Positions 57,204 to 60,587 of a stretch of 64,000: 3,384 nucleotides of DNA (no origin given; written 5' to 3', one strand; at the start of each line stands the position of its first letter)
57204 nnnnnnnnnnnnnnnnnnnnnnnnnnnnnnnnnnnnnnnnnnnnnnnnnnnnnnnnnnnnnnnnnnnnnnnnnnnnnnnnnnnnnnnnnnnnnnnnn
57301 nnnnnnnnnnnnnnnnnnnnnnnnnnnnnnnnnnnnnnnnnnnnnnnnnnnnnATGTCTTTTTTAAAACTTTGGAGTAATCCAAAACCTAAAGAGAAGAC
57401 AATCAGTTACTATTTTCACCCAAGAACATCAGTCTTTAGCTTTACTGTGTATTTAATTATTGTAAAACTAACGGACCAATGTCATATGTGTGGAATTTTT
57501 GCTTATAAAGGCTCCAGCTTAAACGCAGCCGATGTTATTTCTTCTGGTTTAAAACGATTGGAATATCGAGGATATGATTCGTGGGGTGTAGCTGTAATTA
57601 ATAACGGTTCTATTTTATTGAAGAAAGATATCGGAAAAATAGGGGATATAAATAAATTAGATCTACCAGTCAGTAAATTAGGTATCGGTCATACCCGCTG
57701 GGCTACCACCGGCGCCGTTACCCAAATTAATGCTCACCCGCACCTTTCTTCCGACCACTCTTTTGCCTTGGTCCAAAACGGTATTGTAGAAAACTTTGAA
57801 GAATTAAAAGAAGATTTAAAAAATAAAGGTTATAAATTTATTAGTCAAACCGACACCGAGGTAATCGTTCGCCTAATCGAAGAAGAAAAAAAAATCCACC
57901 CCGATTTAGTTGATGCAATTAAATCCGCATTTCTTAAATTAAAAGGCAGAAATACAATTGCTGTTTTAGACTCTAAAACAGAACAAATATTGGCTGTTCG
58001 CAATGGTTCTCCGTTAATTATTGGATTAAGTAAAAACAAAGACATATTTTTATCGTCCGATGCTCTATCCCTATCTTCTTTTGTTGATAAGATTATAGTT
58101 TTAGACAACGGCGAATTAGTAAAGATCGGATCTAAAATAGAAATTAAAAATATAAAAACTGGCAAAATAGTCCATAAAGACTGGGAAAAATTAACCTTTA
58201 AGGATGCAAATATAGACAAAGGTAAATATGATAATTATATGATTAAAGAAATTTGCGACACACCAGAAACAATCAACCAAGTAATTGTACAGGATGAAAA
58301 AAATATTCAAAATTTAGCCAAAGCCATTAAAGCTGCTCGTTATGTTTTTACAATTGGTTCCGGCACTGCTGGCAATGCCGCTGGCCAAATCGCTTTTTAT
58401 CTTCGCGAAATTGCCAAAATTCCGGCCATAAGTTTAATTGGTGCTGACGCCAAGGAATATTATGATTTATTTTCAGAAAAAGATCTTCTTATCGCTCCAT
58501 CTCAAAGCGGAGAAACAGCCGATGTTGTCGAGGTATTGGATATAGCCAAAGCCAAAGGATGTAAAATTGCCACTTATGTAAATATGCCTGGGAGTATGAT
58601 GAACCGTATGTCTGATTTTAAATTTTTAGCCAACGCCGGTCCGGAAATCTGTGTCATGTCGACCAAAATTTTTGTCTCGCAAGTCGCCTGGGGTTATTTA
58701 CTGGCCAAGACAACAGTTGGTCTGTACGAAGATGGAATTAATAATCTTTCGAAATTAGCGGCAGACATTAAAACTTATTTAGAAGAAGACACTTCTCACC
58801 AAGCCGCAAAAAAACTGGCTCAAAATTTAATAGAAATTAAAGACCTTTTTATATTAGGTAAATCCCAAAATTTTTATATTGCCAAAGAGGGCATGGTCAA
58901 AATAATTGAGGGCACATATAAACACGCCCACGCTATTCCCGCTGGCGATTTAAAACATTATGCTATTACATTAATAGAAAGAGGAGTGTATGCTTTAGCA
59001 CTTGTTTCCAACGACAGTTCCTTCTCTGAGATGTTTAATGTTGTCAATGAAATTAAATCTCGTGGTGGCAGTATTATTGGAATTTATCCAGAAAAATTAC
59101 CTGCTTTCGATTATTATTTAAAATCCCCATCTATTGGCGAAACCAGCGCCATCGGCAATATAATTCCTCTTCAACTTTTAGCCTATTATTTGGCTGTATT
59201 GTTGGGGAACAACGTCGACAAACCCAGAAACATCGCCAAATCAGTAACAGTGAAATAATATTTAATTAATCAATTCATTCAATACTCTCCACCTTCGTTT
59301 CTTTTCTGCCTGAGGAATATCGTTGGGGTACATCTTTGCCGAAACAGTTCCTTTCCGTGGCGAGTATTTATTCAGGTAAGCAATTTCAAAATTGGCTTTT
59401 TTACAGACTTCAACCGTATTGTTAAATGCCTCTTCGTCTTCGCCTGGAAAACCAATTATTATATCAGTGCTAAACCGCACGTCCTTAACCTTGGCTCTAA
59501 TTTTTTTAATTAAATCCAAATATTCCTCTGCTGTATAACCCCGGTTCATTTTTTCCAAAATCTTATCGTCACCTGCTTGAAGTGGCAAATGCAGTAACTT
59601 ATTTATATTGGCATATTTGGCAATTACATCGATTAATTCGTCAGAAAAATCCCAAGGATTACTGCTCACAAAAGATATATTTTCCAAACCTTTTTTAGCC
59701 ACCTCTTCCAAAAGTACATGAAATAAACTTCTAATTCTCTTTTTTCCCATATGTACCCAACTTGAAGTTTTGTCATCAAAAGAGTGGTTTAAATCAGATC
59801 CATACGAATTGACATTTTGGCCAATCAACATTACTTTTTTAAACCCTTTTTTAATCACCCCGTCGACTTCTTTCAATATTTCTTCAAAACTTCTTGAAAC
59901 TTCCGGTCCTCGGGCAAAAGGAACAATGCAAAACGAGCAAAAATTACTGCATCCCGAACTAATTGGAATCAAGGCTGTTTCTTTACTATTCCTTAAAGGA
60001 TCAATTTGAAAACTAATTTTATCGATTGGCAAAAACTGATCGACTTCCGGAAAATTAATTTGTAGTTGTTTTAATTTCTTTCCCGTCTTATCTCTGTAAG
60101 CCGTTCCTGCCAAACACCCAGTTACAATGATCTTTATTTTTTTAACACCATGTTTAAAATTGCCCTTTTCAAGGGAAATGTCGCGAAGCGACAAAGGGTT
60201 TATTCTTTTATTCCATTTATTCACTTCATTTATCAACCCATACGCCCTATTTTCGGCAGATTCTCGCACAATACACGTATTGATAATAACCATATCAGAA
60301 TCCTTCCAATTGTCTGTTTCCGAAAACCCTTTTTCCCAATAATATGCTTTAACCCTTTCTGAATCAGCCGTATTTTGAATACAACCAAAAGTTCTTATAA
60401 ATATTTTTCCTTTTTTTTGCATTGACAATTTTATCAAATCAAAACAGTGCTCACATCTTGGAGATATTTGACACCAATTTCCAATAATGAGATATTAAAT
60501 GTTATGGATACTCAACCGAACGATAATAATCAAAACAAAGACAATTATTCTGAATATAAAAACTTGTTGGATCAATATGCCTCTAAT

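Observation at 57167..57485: Candidate glmS ribozyme in a long untranslated leader; the annotated upstream ORF start is an artefact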

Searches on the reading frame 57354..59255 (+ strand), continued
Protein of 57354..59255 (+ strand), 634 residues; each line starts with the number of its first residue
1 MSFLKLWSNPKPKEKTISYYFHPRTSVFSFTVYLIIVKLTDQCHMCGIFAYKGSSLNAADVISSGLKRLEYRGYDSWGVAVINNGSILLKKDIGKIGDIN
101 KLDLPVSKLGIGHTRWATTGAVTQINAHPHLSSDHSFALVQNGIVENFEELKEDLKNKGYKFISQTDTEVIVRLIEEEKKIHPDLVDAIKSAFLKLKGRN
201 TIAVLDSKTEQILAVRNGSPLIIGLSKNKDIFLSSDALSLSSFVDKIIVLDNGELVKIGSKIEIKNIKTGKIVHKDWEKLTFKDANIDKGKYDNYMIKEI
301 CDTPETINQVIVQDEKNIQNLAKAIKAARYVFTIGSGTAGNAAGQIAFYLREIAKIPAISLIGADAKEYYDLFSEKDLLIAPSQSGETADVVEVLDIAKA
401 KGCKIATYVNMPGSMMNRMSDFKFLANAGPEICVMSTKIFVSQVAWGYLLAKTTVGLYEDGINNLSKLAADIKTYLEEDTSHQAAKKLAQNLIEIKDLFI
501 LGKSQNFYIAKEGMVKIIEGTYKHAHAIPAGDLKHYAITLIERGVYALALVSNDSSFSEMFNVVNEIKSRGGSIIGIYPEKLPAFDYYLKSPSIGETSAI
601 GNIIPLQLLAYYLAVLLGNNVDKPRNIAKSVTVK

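Call 22: search_protein_families(library=ncbifam, proteins=[window:57486-59255:+])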
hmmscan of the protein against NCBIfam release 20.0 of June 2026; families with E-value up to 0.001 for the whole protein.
window:57486-59255:+ (590 aa): 21 families
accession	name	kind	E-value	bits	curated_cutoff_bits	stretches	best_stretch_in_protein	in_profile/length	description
NF001484.0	PRK00331.1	subfamily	4.6e-156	520.7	381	1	1-589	1-600/601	isomerizing glutamine--fructose-6-phosphate transaminase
TIGR01135.1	glmS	equivalog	1.8e-150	502.3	418.05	1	2-589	1-606/607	glutamine--fructose-6-phosphate transaminase (isomerizing)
TIGR01134.1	purF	equivalog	5.5e-25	88.6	350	1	2-214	1-217/432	amidophosphoribosyltransferase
NF046059.1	NagB_SO3506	equivalog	1e-23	84.2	430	1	252-536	4-285/330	glucosamine-6-phosphate deaminase NagB-II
NF041128.1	glucosaP_deam_GlmD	equivalog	7.1e-22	78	580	1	253-587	4-321/323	glucosamine-6-phosphate deaminase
TIGR01536.1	asn_synth_AEB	equivalog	7.1e-14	51.7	267.1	1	2-258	1-225/517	asparagine synthase (glutamine-hydrolyzing)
NF006949.0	PRK09431.1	equivalog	1.7e-13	50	499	1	67-214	46-183/554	asparagine synthase B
NF008481.0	PRK11382.1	equivalog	7e-11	41.9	430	1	289-582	49-333/340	fructoselysine 6-phosphate deglycase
TIGR03104.1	trio_amidotrans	equivalog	9e-11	40.7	570.1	1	64-131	42-108/589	N-acetylglutaminylglutamine amidotransferase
TIGR03127.2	RuMP_HxlB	equivalog_domain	9.6e-11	41.9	160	1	265-380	13-121/178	6-phospho-3-hexuloisomerase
NF041755.1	RuMP_HxlAB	equivalog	2.1e-09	36.8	500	1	261-381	222-338/391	bifunctional 3-hexulose-6-phosphate synthase/6-phospho-3-hexuloisomerase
TIGR03108.1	eps_aminotran_1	hypoth_equivalog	6e-08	31.8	816.9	1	65-192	44-162/628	XrtA/PEP-CTERM system amidotransferase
NF003915.0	PRK05441.1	subfamily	1.9e-07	30.4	168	1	329-394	129-194/300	N-acetylmuramic acid 6-phosphate etherase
NF040776.2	AlsR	equivalog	1.3e-06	27.6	400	1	328-384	173-229/279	transcriptional repressor AlsR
TIGR02128.1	G6PI_arch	equivalog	1.2e-05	24.4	213.9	1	269-502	6-226/308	bifunctional phosphoglucose/phosphomannose isomerase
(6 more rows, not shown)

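Call 49: find_encoding_contigs(protein=P0104, flank=1500, max_places=2)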
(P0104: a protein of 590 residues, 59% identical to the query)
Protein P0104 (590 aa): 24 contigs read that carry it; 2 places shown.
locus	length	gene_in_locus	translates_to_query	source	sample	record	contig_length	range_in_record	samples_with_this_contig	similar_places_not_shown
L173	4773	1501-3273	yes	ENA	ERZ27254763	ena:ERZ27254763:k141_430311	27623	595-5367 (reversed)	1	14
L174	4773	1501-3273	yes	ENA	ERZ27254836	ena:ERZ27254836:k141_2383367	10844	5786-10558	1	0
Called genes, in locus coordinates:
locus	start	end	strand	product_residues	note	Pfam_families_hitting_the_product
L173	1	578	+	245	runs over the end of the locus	PF00483:NTP_transferase, PF01128:IspD, PF02348:CTP_transf_3 (weak), PF12804:NTP_transf_3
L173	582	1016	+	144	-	PF13420:Acetyltransf_4 (weak), PF00583:Acetyltransf_1, PF13673:Acetyltransf_10, PF13508:Acetyltransf_7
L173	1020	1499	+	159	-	-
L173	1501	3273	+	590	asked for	PF13230:GATase_4 (faint), PF13522:GATase_6, PF13537:GATase_7, PF13580:SIS_2 (faint), PF01380:SIS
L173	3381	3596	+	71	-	-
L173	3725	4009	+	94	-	-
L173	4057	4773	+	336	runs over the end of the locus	PF20803:PaaX_M, PF09827:CRISPR_Cas2 (weak), PF08223:PaaX_C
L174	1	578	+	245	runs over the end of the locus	PF00483:NTP_transferase, PF01128:IspD, PF02348:CTP_transf_3 (weak), PF12804:NTP_transf_3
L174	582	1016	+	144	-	PF13420:Acetyltransf_4 (weak), PF00583:Acetyltransf_1, PF13673:Acetyltransf_10, PF13508:Acetyltransf_7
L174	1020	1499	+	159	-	-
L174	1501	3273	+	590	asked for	PF13230:GATase_4 (faint), PF13522:GATase_6, PF13537:GATase_7, PF13580:SIS_2 (faint), PF01380:SIS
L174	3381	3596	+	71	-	-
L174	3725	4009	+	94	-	-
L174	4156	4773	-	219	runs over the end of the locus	PF01797:Y1_Tnp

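Call 50: find_encoding_contigs(protein=P0067, flank=1500, max_places=1)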
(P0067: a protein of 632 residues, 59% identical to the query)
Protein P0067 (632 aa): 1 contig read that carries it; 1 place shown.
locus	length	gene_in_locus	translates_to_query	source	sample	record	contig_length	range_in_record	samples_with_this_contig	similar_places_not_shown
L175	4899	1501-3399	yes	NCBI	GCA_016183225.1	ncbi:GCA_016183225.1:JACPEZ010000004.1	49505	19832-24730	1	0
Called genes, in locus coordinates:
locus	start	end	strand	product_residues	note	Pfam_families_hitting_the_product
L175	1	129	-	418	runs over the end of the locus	PF05221:AdoHcyase, PF02826:2-Hacid_dh_C, PF00670:AdoHcyase_NAD, PF07991:KARI_N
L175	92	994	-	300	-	PF00294:PfkB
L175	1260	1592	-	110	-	-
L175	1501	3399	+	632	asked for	PF13522:GATase_6, PF13537:GATase_7, PF13580:SIS_2 (faint), PF01380:SIS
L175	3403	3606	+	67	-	PF11146:DUF2905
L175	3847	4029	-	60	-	PF04070:DUF378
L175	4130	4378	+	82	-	-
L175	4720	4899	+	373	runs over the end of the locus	PF00270:DEAD, PF04851:ResIII, PF00271:Helicase_C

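Call 51: find_encoding_contigs(protein=P0093, flank=1500, max_places=1)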
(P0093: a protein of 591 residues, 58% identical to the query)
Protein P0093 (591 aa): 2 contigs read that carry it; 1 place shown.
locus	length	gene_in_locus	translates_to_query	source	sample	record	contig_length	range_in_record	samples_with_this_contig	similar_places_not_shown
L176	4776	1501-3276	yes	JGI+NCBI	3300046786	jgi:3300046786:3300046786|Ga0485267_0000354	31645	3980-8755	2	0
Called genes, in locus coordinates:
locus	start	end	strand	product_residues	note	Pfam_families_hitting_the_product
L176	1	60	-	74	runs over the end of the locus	-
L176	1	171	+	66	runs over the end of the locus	-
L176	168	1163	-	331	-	PF02674:Colicin_V, PF00188:CAP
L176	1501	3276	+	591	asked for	PF13230:GATase_4 (weak), PF13522:GATase_6, PF13537:GATase_7, PF13580:SIS_2 (faint), PF01380:SIS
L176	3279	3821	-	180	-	PF11181:YflT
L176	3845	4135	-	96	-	-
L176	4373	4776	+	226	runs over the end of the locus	PF00072:Response_reg, PF00486:Trans_reg_C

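Call 55: search_solved_structures(query=window:57354-59255:+, show_alignments=1, max_evalue=1e-50)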
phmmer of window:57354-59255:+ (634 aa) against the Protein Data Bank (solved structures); distinct sequences matched with E-value up to 1e-50: 10.
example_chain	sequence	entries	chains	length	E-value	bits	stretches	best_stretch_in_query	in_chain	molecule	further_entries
4amv_A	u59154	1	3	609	2e-88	300.6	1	45-633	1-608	GLUCOSAMINE--FRUCTOSE-6-PHOSPHATE AMINOTRANSFERASE [ISOMER IZING]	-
1jxa_A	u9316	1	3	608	5.8e-88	299.1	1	55-633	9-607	glucosamine 6-phosphate synthase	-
2j6h_A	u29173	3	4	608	6.4e-88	299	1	55-633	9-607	GLUCOSAMINE-FRUCTOSE-6-PHOSPHATE AMINOTRANSFERASE | GLUCOSAMINE--FRUCTOSE-6-PHOSPHATE AMINOTRANSFERASE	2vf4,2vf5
3ooj_A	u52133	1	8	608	1.1e-87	298.2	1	57-633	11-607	Glucosamine/fructose-6-phosphate aminotransferase, isomerizing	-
6zmk_A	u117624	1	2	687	1.4e-64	221.9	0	229-633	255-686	Glutamine--fructose-6-phosphate aminotransferase [isomerizing] 1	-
6r4i_A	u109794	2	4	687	1.8e-64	221.6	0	229-633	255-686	Glutamine--fructose-6-phosphate aminotransferase [isomerizing] 1 | Glutamine--fructose-6-phosphate-aminotransferase [isomerizing] 1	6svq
6zmj_A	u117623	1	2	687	3.3e-64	220.7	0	229-633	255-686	Glutamine--fructose-6-phosphate aminotransferase [isomerizing] 1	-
6r4e_A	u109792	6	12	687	4.6e-64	220.2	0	229-633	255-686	Glutamine--fructose-6-phosphate aminotransferase [isomerizing] 1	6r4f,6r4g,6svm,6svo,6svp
6r4h_A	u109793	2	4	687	5.8e-63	216.6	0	229-633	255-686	Glutamine--fructose-6-phosphate aminotransferase [isomerizing] 1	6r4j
7ndl_A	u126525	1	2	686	8.1e-63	216.1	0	229-633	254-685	Isoform 2 of Glutamine-fructose-6-phosphate aminotransferase [isomerizing] 1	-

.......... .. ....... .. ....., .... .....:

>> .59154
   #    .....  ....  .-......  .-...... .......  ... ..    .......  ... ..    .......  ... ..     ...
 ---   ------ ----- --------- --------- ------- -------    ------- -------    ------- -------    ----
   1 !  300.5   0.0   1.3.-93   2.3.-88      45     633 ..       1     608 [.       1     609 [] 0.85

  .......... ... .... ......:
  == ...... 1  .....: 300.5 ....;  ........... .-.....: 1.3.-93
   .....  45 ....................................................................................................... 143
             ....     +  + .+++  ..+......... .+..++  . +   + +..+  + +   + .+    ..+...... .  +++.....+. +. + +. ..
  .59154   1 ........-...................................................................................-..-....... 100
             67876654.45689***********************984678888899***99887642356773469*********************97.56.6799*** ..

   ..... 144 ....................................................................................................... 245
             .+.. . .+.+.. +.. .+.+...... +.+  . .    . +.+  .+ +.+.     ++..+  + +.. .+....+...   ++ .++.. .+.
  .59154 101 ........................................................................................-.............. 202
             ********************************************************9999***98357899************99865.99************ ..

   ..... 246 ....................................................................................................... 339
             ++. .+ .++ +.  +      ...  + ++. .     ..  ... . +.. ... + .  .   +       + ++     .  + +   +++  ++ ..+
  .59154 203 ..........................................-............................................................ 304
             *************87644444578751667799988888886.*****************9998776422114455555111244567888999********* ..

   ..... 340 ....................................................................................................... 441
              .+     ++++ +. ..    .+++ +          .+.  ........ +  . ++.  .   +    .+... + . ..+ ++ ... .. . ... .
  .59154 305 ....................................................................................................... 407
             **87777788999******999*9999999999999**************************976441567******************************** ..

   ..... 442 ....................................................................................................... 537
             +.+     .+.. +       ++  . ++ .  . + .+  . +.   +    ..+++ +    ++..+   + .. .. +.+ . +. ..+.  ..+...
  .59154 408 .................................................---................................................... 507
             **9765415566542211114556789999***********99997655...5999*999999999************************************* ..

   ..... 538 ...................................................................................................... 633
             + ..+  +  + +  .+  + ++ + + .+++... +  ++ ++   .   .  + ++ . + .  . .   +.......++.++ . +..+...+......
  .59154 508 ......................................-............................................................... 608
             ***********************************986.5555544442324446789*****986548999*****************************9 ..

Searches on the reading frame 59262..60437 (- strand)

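Call 22: search_protein_families(library=ncbifam, proteins=[window:59262-60437:-])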
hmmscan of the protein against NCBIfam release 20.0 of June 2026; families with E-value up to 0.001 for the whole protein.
window:59262-60437:- (391 aa): 19 families
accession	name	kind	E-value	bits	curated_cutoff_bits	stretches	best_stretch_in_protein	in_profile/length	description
TIGR00089.1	TIGR00089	subfamily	1.1e-98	330.9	251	1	11-390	1-359/429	MiaB/RimO family radical SAM methylthiotransferase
TIGR01574.1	miaB-methiolase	equivalog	2.8e-94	316.6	355.3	1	11-391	1-367/437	tRNA (N6-isopentenyl adenosine(37)-C2)-methylthiotransferase MiaB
NF010916.0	PRK14336.1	equivalog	7.3e-78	262.2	606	1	12-389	4-344/418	tRNA (N6-isopentenyl adenosine(37)-C2)-methylthiotransferase MiaB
TIGR01579.1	MiaB-like-C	equivalog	3.3e-70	237.4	357.05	2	150-389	136-358/416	tRNA (N(6)-L-threonylcarbamoyladenosine(37)-C(2))-methylthiotransferase MtaB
TIGR01578.1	MiaB-like-B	hypoth_equivalog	6.4e-66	222.9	314.7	1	11-389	1-351/421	tRNA (N(6)-L-threonylcarbamoyladenosine(37)-C(2))-methylthiotransferase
TIGR01125.1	TIGR01125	equivalog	2.2e-60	204.9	356.95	1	11-389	1-356/432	30S ribosomal protein S12 methylthiotransferase RimO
TIGR04013.1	B12_SAM_MJ_1487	hypoth_equivalog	7.8e-23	80.9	251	1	151-380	148-367/382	TIGR04013 family B12-binding domain/radical SAM domain-containing protein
TIGR04014.1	B12_SAM_MJ_0865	equivalog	4.3e-20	71.9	360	1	110-368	119-356/434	methyl-coenzyme M reductase glutamine C-methyltransferase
TIGR04479.1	bcpD_PhpK_rSAM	subfamily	8.8e-15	54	600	1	148-349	235-410/504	PhpK family radical SAM P-methyltransferase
TIGR01212.1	TIGR01212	equivalog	2.8e-11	43.1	180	1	257-372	114-229/302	tRNA modification radical SAM protein MnmL/YtqA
NF006065.0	PRK08207.2-4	equivalog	1.1e-08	34.5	922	1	227-345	235-353/484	coproporphyrinogen III oxidase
NF053743.1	LipS2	equivalog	7.9e-07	28.8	270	1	282-390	130-231/292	LipS2 family lipoyl synthase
NF006064.0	PRK08207.2-2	equivalog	9.7e-07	28.1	504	1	148-351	140-331/465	coproporphyrinogen III oxidase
TIGR03904.1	SAM_YgiQ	equivalog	9.8e-07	27.7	462.35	0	291-377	447-536/558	YgiQ family radical SAM protein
TIGR03471.1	HpnJ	equivalog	2.5e-06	26.7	577.6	1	160-358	203-375/472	hopanoid biosynthesis associated radical SAM protein HpnJ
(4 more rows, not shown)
